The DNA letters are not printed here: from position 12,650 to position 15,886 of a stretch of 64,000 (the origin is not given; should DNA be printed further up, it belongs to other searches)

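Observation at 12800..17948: Tandem pair of large T9SS-CTD cargo proteins, one with a transglutaminase-like protease fold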

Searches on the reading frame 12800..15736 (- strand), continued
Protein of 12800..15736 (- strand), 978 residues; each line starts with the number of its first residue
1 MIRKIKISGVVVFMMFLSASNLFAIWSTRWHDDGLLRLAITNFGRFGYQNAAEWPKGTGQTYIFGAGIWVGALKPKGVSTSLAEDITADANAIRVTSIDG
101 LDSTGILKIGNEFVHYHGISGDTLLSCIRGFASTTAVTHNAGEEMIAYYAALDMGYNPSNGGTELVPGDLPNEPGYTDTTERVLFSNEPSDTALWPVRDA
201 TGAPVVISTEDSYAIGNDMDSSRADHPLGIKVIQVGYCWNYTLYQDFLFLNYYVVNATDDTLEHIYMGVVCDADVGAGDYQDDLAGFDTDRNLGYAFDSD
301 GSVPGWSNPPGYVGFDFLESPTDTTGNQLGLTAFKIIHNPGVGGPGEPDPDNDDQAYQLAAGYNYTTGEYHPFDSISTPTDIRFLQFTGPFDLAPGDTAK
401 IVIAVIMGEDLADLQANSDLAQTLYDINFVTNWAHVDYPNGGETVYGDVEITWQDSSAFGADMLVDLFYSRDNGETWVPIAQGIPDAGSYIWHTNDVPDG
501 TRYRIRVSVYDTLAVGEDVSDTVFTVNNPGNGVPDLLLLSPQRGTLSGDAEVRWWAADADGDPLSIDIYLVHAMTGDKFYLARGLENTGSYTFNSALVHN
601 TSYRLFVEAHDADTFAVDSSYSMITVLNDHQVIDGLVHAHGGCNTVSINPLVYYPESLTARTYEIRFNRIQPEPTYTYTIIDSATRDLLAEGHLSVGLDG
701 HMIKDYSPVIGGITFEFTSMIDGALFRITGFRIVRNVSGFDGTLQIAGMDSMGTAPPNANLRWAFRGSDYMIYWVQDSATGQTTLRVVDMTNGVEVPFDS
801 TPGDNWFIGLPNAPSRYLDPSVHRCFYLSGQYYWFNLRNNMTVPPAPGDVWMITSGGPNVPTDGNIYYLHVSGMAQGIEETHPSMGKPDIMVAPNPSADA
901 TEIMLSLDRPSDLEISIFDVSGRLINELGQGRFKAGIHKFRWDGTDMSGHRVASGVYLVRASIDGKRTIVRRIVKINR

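Call 27: find_related_loci(query=A1, collection=genome_contigs, flank=7000)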
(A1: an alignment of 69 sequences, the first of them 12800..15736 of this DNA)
Query A1 (978 aa) in genome_contigs; peptide patterns used: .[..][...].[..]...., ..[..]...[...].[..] (x = any residue, [..] = any of these).
236 stretches matched a pattern; 215 encode a relative of the query (tblastn E <= 1e-3); the best 80 are kept; 80 distinct loci.
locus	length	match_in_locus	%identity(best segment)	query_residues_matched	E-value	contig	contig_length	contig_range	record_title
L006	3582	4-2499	79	148-978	0e+0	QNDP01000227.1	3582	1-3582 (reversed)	MAG: Candidatus Hydrothermota bacterium isolate B15_G9 B15_Guay9_scaffold_59763, whole genome shotgun sequence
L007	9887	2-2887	54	4-974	0e+0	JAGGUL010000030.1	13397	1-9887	MAG: Candidatus Hydrothermota bacterium isolate AUK073 PB_MBMC_027_c_000000000042, whole genome shotgun sequence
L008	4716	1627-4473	49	23-977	0e+0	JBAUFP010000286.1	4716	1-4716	MAG: bacterium isolate MFD13088_ilm_asm_bin29 k127_91516, whole genome shotgun sequence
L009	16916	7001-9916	48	6-973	0e+0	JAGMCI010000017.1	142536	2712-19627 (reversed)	MAG: candidate division WOR-3 bacterium isolate RS_16_8 ZL425.bin.8.fa_17, whole genome shotgun sequence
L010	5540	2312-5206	47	6-976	0e+0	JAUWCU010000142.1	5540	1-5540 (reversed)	MAG: Candidatus Stahlbacteria bacterium isolate CSMAG_2146 CSMAG_2146_k141_1740771_length_5540_cov_14.8859, whole genome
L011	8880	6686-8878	97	1-731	0e+0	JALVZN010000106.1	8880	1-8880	MAG: candidate division WOR-3 bacterium isolate T10_metabat1_scaf2bin.031 T10_NODE_3796_length_8880_cov_15.060436, whole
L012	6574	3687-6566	48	5-964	0e+0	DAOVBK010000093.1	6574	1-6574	MAG TPA_asm: Candidatus Stahlbacteria bacterium isolate CSMAG_1003 CSMAG_1003_k141_4984487_length_6574_cov_7.0000, whole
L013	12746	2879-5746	47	23-974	0e+0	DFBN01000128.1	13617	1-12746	MAG TPA_asm: candidate division WOR-3 bacterium UBA3079 UBA3079_contig_29467, whole genome shotgun sequence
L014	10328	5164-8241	47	2-974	0e+0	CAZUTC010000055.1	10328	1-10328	MAG TPA_asm: uncultured bacterium isolate binchicken_co349_126 genome assembly, contig: NODE_2289_length_10328_cov_11.46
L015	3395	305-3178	48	11-972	0e+0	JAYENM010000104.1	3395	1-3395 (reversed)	MAG: candidate division WOR-3 bacterium isolate MAG055 MAG055_104, whole genome shotgun sequence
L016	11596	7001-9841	47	1-978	0e+0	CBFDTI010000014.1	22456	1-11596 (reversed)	MAG TPA_asm: uncultured bacterium isolate SRR6823440_binner123_Refined_58 genome assembly, contig: ERZ650341.1133, whole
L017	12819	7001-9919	47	4-978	0e+0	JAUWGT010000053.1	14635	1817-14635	MAG: Candidatus Stahlbacteria bacterium isolate CSMAG_2249 CSMAG_2249_k141_1449671_length_14635_cov_14.3984, whole genom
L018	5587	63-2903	47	1-978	0e+0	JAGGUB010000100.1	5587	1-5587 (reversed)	MAG: candidate division WOR-3 bacterium isolate AUK063 PB_MBMC_017_c_000000000112, whole genome shotgun sequence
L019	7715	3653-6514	46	23-974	0e+0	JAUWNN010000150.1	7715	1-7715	MAG: candidate division WOR-3 bacterium isolate CSMAG_2425 CSMAG_2425_k141_424821_length_7715_cov_5.9855, whole genome s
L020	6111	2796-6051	48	11-974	0e+0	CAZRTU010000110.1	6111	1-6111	MAG TPA_asm: uncultured bacterium isolate binchicken_co89_570 genome assembly, contig: NODE_27546_length_6111_cov_4.2810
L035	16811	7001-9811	31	29-976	5e-114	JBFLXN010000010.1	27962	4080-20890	MAG: Candidatus Edwardsbacteria bacterium isolate MAG059 MAG059_10, whole genome shotgun sequence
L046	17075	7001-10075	25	6-976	4e-54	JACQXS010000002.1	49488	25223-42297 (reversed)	MAG: Candidatus Stahlbacteria bacterium isolate NC_groundwater_1521_Pr4_B-0.1um_38_3 SR1-18-B1_scaffold_32263, whole gen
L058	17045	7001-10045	31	29-976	8e-47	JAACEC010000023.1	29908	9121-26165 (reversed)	MAG: Proteobacteria bacterium isolate OTbin.15 scaffold_2717, whole genome shotgun sequence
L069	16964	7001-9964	26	14-958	1e-40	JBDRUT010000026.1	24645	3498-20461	MAG: candidate division WOR-3 bacterium isolate SZTDM-2_201709_bins_113 SZTDM-2_201709_bins_113_scaffold_26, whole genom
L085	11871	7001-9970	29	1-974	1e-38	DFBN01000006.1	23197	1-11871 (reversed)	MAG TPA_asm: candidate division WOR-3 bacterium UBA3079 UBA3079_contig_12464, whole genome shotgun sequence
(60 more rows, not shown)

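Call 31: predict_structure(alignment_id=A1)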
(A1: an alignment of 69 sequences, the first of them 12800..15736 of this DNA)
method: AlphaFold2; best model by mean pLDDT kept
length: 978 residues; sequences in the alignment: 69
mean_pLDDT: 87.7   pTM: 0.56
mean pLDDT of the five models: 87.7, 87.4, 87.1, 86.6, 86.0
residues with pLDDT >= 90: 574; 70-90: 334; 50-70: 43; < 50: 27
segments of 3 or more residues with pLDDT < 50: 171-181, 875-885
pLDDT, mean of each block of 10 residues (from residue 1): 68 71 65 88 79 83 84 93 95 95 94 95 94 93 95 88 78 45 63 57 68 85 86 88 87 91 93 78 91 92 82 92 87 92 87 94 93 92 93 93 93 93 86 89 92 88 92 87 93 91 92 84 89 87 87 92 93 82 93 87 93 89 86 88 94 84 94 87 92 90 89 92 94 96 94 91 94 96 97 96 95 95 95 94 96 95 95 46 55 86 90 95 94 90 93 94 91 88
secondary structure, 60 per line:
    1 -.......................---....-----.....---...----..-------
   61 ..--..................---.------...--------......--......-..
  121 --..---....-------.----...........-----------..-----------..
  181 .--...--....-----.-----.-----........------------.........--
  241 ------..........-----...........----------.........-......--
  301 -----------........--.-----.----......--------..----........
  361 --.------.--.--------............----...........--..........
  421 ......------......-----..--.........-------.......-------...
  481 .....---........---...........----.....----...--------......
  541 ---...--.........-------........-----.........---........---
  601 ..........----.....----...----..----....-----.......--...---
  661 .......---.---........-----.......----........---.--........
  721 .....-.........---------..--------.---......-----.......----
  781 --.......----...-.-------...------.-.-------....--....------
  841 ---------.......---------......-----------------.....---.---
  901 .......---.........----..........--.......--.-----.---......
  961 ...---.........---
elements in order (helices of 4 or more, strands of 3 or more residues): H2-24 E28-31 E37-41 E45-47 E65-82 E93-95 E104-109 E112-117 E128-131 E144-154 E184-186 H189-192 E210-217 E230-238 E247-256 E262-272 E283-288 E293-298 E312-319 E333-338 H353-360 E382-393 E398-408 H411-426 E433-438 E448-456 E464-470 E478-485 E489-493 E500-510 E515-519 E524-526 E535-540 E544-546 E549-557 E565-572 E578-586 E590-594 E601-610 E615-619 E624-626 E637-640 E646-652 E661-667 E675-682 E688-694 E699-706 E713-722 E727-735 H759-764 E770-776 E783-789 E794-796 E806-808 E825-828 E831-834 E850-856 E866-871 E889-893 E901-907 E911-919 E924-933 E936-942 E955-963 E967-975

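Call 75: search_protein_families(library=pfam, proteins=[L058:3929-6862:+, L058:6875-10051:+, L058:10071-11126:+, L058:11126-13069:+, L069:3029-4081:+, L069:4094-6952:+, L069:10032-11090:+, L085:9989-11026:+, L046:10279-11325:+], max_evalue=0.01)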
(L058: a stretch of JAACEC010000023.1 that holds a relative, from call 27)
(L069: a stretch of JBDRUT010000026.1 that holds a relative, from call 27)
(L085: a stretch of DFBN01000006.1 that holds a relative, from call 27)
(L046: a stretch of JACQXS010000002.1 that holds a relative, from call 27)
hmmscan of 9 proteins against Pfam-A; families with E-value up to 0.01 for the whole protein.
L058:3929-6862:+ (977 aa): 3 families
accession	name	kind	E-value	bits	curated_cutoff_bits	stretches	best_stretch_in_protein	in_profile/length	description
PF13715.12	CarbopepD_reg_2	-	7.8e-21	74.4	32.2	1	30-118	1-88/88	CarboxypepD_reg-like domain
PF13620.12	CarboxypepD_reg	-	2e-19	70.2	32.3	1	30-107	2-82/82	Carboxypeptidase regulatory-like domain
PF07715.20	Plug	-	2.3e-05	25.3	23.9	1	127-219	3-107/107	TonB-dependent Receptor Plug Domain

L058:6875-10051:+ (1058 aa): 0 families

L058:10071-11126:+ (351 aa): 3 families
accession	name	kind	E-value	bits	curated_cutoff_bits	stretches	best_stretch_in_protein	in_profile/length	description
PF19572.5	PorV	-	2.3e-12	47.4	27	1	28-263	7-234/243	Type IX secretion system protein PorV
PF03349.22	Toluene_X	-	6.3e-06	25.4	29.7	1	44-156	23-111/421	Outer membrane protein transport protein (OMPP1/FadL/TodX)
PF03687.19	UPF0164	-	0.00019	20.8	21.4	1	35-106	42-112/325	Uncharacterised protein family (UPF0164)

L058:11126-13069:+ (647 aa): 1 family
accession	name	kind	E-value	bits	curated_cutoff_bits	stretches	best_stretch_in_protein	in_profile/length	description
PF03415.19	Peptidase_C11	-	9.9e-25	88.3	25.8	1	88-249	64-222/359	Clostripain family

L069:3029-4081:+ (350 aa): 0 families

L069:4094-6952:+ (952 aa): 6 families
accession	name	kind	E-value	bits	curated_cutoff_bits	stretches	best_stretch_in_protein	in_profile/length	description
PF00593.30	TonB_dep_Rec_b-barrel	-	1.3e-29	104.8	27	1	414-853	60-429/436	TonB dependent receptor-like, beta-barrel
PF13715.12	CarbopepD_reg_2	-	5.3e-20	71.7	32.2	1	44-125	1-81/88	CarboxypepD_reg-like domain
PF13620.12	CarboxypepD_reg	-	1.9e-18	67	32.3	1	44-121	2-82/82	Carboxypeptidase regulatory-like domain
PF14905.12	OMP_b-brl_3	-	8.9e-15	55.1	27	1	486-731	54-297/408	Outer membrane protein beta-barrel family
PF25183.1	OMP_b-brl_4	-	1.3e-07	30.8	30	0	822-866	765-811/838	Outer membrane beta barrel domain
PF07715.20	Plug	-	6e-07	30.4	23.9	1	142-237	4-106/107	TonB-dependent Receptor Plug Domain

L069:10032-11090:+ (352 aa): 3 families
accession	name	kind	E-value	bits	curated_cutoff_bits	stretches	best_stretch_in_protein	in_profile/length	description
PF19572.5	PorV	-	1e-06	28.9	27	1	38-165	11-143/243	Type IX secretion system protein PorV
PF03349.22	Toluene_X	-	4.7e-06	25.8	29.7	1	48-192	24-143/421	Outer membrane protein transport protein (OMPP1/FadL/TodX)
PF03687.19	UPF0164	-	6.5e-06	25.6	21.4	1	47-131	49-134/325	Uncharacterised protein family (UPF0164)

L085:9989-11026:+ (345 aa): 4 families
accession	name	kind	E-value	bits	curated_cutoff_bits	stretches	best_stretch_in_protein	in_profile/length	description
PF03687.19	UPF0164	-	1.2e-05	24.7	21.4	1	39-114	45-120/325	Uncharacterised protein family (UPF0164)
PF03349.22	Toluene_X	-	1.2e-05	24.4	29.7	1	47-157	21-112/421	Outer membrane protein transport protein (OMPP1/FadL/TodX)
PF19572.5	PorV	-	0.00022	21.3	27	1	34-155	11-137/243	Type IX secretion system protein PorV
PF18990.6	DUF5723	-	0.0042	17.3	26.8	0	102-208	151-248/376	Family of unknown function (DUF5723)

L046:10279-11325:+ (348 aa): 2 families
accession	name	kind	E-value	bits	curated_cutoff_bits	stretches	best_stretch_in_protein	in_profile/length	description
PF19572.5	PorV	-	1.3e-08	35.1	27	1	24-201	7-199/243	Type IX secretion system protein PorV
PF03349.22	Toluene_X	-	0.0002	20.4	29.7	0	43-154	22-112/421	Outer membrane protein transport protein (OMPP1/FadL/TodX)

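Call 80: search_protein_families(library=ncbifam, proteins=[L058:10071-11126:+, L069:10032-11090:+, L085:9989-11026:+, L046:10279-11325:+, L069:3029-4081:+, L085:3117-4190:+, L058:6875-10051:+], max_evalue=0.01)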
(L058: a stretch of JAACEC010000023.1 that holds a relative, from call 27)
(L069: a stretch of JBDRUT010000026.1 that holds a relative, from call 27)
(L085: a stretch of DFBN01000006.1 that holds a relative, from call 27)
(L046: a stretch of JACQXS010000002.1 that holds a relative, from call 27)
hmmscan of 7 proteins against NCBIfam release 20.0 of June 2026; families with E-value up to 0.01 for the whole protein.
L058:10071-11126:+ (351 aa): 5 families
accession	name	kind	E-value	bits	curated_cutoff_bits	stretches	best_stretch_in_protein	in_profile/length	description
NF033709.1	PorV_fam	subfamily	1e-64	219.2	90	1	31-351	1-326/326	PorV/PorQ family protein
NF033711.1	T9SS_PorQ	equivalog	4.3e-40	137.8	220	1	12-341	9-325/335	type IX secretion system protein PorQ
NF033710.1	T9SS_OM_PorV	equivalog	2.8e-25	89.3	250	1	14-262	6-245/367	type IX secretion system outer membrane channel protein PorV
NF052325.1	PorVQ2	equivalog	3.8e-21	75.4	325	1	17-321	13-324/354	putative type IX sorting system protein PorV2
NF050080.1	pilus_FilD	exception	0.0027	16.1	970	1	37-75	23-61/549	putative pilus system OmpP1/FadL family transporter FilD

L069:10032-11090:+ (352 aa): 5 families
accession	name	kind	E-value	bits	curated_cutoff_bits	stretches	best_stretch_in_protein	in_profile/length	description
NF033709.1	PorV_fam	subfamily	3.7e-56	191.1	90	1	39-351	3-325/326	PorV/PorQ family protein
NF033711.1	T9SS_PorQ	equivalog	3.5e-18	65.7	220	1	31-323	17-311/335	type IX secretion system protein PorQ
NF052325.1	PorVQ2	equivalog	1.3e-17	63.8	325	1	42-339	29-337/354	putative type IX sorting system protein PorV2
NF033710.1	T9SS_OM_PorV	equivalog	4.5e-14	52.4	250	1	37-209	23-213/367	type IX secretion system outer membrane channel protein PorV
NF053685.1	BamG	equivalog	0.00062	18.9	250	0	159-315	171-327/397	BamG family beta-barrel-assembly machinery protein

L085:9989-11026:+ (345 aa): 4 families
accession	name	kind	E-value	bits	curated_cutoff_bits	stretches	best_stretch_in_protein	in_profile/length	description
NF033709.1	PorV_fam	subfamily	9.7e-57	193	90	1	35-345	3-326/326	PorV/PorQ family protein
NF052325.1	PorVQ2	equivalog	5.7e-24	84.7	325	1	38-332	29-337/354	putative type IX sorting system protein PorV2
NF033711.1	T9SS_PorQ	equivalog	7.3e-24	84.4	220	1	45-201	36-192/335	type IX secretion system protein PorQ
NF033710.1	T9SS_OM_PorV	equivalog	2e-16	60.1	250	1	30-205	20-213/367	type IX secretion system outer membrane channel protein PorV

L046:10279-11325:+ (348 aa): 4 families
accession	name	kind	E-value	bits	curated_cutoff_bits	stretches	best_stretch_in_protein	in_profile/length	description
NF033709.1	PorV_fam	subfamily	5.4e-46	157.7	90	1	29-341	3-319/326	PorV/PorQ family protein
NF052325.1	PorVQ2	equivalog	2e-17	63.2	325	1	20-334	17-336/354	putative type IX sorting system protein PorV2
NF033710.1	T9SS_OM_PorV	equivalog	6.2e-16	58.5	250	1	18-203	14-213/367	type IX secretion system outer membrane channel protein PorV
NF033711.1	T9SS_PorQ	equivalog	1.6e-15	57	220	1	9-197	5-190/335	type IX secretion system protein PorQ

L069:3029-4081:+ (350 aa): 0 families

L085:3117-4190:+ (357 aa): 0 families

L058:6875-10051:+ (1058 aa): 0 families
